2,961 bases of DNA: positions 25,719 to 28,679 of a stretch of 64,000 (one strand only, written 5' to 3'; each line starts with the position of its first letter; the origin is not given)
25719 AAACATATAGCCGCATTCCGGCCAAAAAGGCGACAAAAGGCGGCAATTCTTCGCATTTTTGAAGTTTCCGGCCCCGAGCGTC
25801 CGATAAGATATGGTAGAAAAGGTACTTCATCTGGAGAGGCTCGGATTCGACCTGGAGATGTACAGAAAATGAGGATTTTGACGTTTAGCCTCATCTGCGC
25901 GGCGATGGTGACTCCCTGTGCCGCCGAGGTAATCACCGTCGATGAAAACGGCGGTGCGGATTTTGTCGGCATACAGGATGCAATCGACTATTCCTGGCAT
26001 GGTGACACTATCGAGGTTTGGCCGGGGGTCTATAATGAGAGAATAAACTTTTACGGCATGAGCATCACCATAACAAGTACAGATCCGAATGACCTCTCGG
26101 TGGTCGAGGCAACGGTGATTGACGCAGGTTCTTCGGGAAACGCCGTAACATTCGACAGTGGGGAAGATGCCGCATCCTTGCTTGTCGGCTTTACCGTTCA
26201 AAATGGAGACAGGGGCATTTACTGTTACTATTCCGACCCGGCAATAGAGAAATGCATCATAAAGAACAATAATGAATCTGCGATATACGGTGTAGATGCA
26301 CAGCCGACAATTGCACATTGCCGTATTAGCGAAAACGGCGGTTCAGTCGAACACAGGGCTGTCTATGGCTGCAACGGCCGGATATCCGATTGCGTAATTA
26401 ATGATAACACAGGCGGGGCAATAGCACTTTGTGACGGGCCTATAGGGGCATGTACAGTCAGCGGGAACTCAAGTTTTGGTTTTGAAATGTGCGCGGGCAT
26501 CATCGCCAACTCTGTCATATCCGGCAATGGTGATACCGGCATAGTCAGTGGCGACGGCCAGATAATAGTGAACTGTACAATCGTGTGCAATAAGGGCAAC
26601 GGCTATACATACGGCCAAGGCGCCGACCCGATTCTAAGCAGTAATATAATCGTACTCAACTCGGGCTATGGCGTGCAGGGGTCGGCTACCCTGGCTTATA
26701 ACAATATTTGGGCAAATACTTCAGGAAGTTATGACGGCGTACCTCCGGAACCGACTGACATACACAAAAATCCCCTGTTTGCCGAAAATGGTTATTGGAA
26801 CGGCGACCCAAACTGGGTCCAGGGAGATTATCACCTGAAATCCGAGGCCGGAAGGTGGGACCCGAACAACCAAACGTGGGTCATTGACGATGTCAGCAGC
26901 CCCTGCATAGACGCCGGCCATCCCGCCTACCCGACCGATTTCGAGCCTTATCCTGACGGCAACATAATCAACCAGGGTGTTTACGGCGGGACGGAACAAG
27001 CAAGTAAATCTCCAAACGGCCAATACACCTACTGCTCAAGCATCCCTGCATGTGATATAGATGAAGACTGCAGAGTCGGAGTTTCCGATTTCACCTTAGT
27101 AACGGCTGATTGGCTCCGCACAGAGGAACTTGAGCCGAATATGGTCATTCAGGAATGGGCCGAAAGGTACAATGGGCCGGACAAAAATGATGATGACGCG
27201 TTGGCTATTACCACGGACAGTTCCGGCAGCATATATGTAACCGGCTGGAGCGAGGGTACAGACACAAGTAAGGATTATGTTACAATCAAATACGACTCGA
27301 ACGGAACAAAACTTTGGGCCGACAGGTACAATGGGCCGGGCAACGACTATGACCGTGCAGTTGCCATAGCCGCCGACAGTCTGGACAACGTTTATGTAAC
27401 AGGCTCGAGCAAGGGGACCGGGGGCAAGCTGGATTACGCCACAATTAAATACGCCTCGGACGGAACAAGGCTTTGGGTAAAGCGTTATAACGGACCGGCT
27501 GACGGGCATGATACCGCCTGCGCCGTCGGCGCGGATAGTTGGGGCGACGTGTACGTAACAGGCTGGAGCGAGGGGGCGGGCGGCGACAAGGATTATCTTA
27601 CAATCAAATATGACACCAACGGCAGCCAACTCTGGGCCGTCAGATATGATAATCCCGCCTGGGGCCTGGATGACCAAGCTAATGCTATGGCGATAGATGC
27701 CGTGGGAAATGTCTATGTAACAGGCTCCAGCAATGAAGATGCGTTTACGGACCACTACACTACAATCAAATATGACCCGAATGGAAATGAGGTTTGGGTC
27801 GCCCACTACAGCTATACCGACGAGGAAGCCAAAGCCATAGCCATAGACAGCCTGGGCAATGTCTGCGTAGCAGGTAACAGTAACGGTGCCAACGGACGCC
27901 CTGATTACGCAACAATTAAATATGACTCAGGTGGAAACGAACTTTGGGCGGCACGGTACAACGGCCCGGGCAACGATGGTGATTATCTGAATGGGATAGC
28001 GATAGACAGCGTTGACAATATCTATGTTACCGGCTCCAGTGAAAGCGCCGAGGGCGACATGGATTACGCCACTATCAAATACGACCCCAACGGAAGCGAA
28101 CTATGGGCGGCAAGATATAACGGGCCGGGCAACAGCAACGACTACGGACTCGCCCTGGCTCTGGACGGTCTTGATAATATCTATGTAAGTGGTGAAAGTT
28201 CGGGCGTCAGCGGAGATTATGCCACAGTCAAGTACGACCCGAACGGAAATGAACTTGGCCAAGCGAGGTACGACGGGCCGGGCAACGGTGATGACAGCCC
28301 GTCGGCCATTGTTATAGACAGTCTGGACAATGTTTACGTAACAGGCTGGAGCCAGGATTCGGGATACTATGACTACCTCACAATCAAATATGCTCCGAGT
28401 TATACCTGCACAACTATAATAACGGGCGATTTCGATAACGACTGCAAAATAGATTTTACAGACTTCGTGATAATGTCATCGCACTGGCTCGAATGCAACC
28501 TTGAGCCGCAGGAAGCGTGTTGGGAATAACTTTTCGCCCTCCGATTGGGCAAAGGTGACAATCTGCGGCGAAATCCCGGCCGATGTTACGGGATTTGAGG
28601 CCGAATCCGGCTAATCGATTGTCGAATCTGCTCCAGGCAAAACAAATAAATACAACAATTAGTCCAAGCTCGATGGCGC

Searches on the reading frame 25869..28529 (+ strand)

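Call 46: search_protein_families(library=pfam, proteins=[window:25869-28529:+], max_evalue=0.0001)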
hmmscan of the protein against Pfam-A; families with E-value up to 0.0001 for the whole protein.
window:25869-28529:+ (886 aa): 2 families
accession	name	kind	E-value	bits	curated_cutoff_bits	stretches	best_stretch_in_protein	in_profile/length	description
PF06739.17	SBBP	-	1.2e-35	121.6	20.5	2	702-725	10-33/38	Beta-propeller repeat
PF13229.12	Beta_helix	-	5.9e-11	42.7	25.9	1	100-204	33-141/158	Right handed beta helix region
